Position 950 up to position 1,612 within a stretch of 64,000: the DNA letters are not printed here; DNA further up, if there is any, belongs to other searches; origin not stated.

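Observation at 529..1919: Three-gene module (membrane-anchored LuxR, Cys-Pro-tailed small protein, small membrane protein): candidate peptide-signalling system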

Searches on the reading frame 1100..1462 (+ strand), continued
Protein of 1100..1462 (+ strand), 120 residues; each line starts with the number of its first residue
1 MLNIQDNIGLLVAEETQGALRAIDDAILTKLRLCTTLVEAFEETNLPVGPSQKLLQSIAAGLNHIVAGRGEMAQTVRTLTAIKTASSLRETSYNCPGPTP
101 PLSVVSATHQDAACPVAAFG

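Call 41: find_encoding_contigs(protein=P0260, flank=7000, max_places=2)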
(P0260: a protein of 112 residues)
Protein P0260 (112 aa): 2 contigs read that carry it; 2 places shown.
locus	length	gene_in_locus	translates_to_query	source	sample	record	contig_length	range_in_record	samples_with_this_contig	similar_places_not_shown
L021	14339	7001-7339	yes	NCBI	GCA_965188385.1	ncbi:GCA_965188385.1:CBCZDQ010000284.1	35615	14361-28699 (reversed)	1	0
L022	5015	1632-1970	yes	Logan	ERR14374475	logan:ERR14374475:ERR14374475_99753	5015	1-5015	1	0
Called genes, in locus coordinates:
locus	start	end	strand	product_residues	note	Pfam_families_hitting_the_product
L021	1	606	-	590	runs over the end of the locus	PF01935:DUF87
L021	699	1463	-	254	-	PF09608:Alph_Pro_TM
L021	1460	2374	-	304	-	PF01925:TauE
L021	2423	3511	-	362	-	-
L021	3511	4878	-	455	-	PF13641:Glyco_tranf_2_3, PF13632:Glyco_trans_2_3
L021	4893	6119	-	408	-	PF00583:Acetyltransf_1, PF13673:Acetyltransf_10 (weak), PF13508:Acetyltransf_7 (weak)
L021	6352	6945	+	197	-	PF08281:Sigma70_r4_2, PF00196:GerE, PF04545:Sigma70_r4 (weak)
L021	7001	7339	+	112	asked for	-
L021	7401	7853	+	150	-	-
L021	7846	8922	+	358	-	PF00126:HTH_1, PF03466:LysR_substrate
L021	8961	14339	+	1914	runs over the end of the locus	PF13205:Big_5 (faint), PF11974:bMG3, PF01835:MG2, PF07703:A2M_BRD, PF00207:A2M, PF17973:bMG10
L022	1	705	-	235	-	?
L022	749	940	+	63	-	-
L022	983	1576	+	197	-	PF08281:Sigma70_r4_2, PF00196:GerE, PF04545:Sigma70_r4 (weak)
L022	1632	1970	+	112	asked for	-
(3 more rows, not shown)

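Call 43: list_cluster_members(proteins=[P0176, P0184, P0196, P0208, P0216, P0227, P0237, P0252, P0266, P0276])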
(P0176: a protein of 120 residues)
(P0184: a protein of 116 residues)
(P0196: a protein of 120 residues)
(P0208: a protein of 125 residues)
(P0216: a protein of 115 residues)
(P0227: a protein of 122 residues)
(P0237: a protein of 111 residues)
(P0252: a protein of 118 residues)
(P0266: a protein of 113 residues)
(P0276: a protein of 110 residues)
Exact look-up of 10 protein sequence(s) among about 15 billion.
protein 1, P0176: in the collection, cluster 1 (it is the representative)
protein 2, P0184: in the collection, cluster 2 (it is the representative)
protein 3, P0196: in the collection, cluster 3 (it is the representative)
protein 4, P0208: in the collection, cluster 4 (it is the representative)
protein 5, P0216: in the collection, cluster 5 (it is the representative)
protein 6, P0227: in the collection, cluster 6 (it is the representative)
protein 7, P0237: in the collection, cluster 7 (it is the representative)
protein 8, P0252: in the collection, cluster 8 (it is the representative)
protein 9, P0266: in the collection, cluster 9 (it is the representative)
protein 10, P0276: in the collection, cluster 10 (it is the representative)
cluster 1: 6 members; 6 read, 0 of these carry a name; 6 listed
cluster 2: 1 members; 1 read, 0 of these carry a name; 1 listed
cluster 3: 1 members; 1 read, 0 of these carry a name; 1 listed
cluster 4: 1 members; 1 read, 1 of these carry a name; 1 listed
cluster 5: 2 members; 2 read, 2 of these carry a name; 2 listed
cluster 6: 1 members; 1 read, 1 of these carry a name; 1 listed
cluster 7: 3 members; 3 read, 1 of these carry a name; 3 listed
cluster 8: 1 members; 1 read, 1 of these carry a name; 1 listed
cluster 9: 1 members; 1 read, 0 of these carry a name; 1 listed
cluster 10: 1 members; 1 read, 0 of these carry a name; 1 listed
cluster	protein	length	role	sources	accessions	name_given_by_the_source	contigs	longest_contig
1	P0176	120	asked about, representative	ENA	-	-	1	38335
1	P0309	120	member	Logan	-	-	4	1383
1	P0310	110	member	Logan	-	-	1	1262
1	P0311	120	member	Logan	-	-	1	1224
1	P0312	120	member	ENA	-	-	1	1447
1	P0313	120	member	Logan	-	-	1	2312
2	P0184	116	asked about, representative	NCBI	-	-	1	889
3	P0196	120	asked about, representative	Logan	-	-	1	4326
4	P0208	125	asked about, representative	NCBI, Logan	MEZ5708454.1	MAG: hypothetical protein R3E02_03580 [Blastomonas sp.]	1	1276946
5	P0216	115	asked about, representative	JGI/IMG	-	hypothetical protein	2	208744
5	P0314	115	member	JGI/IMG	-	hypothetical protein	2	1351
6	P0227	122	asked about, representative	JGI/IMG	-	hypothetical protein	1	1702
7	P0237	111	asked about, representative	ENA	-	-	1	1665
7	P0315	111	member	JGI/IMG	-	methyl-accepting chemotaxis protein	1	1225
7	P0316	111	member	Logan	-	-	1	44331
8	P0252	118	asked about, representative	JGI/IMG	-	hypothetical protein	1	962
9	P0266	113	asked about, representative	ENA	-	-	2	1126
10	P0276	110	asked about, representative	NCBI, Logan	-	-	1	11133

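Call 49: find_related_loci(query=A6, collection=metagenome_contigs, flank=7000)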
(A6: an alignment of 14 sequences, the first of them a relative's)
Query A6 (129 aa) in metagenome_contigs; peptide patterns used: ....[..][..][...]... (x = any residue, [..] = any of these).
51 stretches matched a pattern; 31 encode a relative of the query (tblastn E <= 1e-3); 31 distinct loci.
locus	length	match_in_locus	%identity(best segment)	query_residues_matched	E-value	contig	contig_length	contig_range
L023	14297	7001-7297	64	14-112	6e-40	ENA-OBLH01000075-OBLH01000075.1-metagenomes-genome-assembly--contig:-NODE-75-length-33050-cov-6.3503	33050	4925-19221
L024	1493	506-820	59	14-119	1e-38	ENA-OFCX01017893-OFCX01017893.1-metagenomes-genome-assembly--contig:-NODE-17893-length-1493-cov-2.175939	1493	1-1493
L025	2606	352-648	54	14-112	2e-30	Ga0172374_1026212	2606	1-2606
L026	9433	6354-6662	42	13-115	7e-24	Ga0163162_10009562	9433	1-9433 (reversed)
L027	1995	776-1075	45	13-112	2e-23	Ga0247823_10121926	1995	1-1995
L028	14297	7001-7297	44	14-112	6e-23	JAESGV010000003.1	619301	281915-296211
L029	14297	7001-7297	44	14-112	1e-22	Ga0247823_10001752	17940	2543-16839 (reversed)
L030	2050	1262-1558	38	14-112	2e-22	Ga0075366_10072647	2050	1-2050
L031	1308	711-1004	39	14-111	3e-22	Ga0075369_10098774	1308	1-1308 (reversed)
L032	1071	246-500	45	28-112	1e-21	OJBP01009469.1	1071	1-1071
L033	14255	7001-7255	45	28-112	2e-21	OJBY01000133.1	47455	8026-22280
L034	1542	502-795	43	14-111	5e-21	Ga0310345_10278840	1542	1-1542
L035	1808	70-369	41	13-112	8e-21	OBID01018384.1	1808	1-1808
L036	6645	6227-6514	40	14-109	1e-20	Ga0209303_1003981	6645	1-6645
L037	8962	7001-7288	40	14-109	1e-20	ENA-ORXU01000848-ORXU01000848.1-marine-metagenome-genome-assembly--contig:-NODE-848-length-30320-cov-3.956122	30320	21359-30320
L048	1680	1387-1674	38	14-109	2e-17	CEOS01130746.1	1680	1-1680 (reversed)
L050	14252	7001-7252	38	25-108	6e-12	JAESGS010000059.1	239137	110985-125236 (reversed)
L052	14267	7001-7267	36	25-111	5e-11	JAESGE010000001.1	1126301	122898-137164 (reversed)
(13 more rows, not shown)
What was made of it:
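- Tried and rejected: It was repeated with a narrower alignment (call 49).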

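Call 54: search_protein_families(library=pfam, alignment_id=A5, max_evalue=1)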
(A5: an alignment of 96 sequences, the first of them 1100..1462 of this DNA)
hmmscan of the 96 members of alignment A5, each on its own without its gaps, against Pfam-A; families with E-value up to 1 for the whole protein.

A. member 1, window:1100-1462:+ (120 aa): 1 family
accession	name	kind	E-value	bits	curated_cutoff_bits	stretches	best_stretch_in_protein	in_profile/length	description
PF14678.12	FANCI_S4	-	0.14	11.7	25.3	1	14-59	76-122/250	FANCI solenoid 4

B. families by the number of members that match (of 96 scanned): 45 families (the first 25 are shown)
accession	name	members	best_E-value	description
PF20609.3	pAdhesive_17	2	0.015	Putative adhesive domain (group 17)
PF11979.13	SARA_C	2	0.032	Smad anchor for receptor activation-like, C-terminal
PF05331.17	DUF742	1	0.00013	Protein of unknown function (DUF742)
PF04384.18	Fe-S_assembly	1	0.00015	Iron-sulphur cluster assembly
PF19340.5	GCP6_N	1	0.0011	Gamma-tubulin complex component 6 N-terminus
PF09509.15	Hypoth_Ymh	1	0.0017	Protein of unknown function (Hypoth_ymh)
PF07542.16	ATP12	1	0.004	ATP12 chaperone protein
PF04072.20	LCM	1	0.0053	Leucine carboxyl methyltransferase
PF06299.18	DUF1045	1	0.006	Protein of unknown function (DUF1045)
PF08521.16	2CSK_N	1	0.011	Two-component sensor kinase N-terminal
PF22629.2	ACT_AHAS_ss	1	0.013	AHAS small subunit-like ACT domain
PF25587.1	Rv2743c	1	0.013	Rv2743c family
PF08498.15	Sterol_MT_C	1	0.022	Sterol methyltransferase C-terminal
PF18428.7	BRCT_3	1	0.031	BRCA1 C Terminus (BRCT) domain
PF04711.18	ApoA-II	1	0.032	Apolipoprotein A-II (ApoA-II)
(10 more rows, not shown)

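Call 55: search_solved_structures(query=A5, max_evalue=10)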
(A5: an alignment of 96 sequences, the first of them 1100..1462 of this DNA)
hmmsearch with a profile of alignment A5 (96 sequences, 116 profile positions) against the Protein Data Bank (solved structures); distinct sequences matched with E-value up to 10: 7.
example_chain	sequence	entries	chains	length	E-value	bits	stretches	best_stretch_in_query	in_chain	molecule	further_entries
8xi8_A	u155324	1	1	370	0.21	14.9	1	17-59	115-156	TGF-beta-activated kinase 1 and MAP3K7-binding protein 1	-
2pom_A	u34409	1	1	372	0.21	14.9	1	17-59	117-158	Mitogen-activated protein kinase kinase kinase 7-interacting protein 1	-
2j4o_A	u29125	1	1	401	0.25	14.6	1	17-59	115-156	MITOGEN-ACTIVATED PROTEIN KINASE KINASE KINASE 7-INTERACTING PROTEIN 1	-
5nzz_A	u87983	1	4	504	0.37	14.1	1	17-59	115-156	TGF-beta-activated kinase 1 and MAP3K7-binding protein 1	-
1wy0_A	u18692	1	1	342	0.39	14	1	22-70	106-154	geranylgeranyl pyrophosphate synthetase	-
9mg8_A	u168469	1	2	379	1.7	12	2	6-68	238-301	b-iTHR-110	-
3g6b_A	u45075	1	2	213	9.3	9.6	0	11-79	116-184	Methyl-accepting chemotaxis protein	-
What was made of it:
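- Tried and rejected: A PDB sequence search with the g2 profile found nothing meaningful (call 55).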

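Call 64: search_protein_families(library=padloc, proteins=[window:1100-1462:+], max_evalue=0.1)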
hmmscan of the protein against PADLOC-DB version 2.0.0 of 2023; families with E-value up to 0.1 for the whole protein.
window:1100-1462:+ (120 aa): 0 families
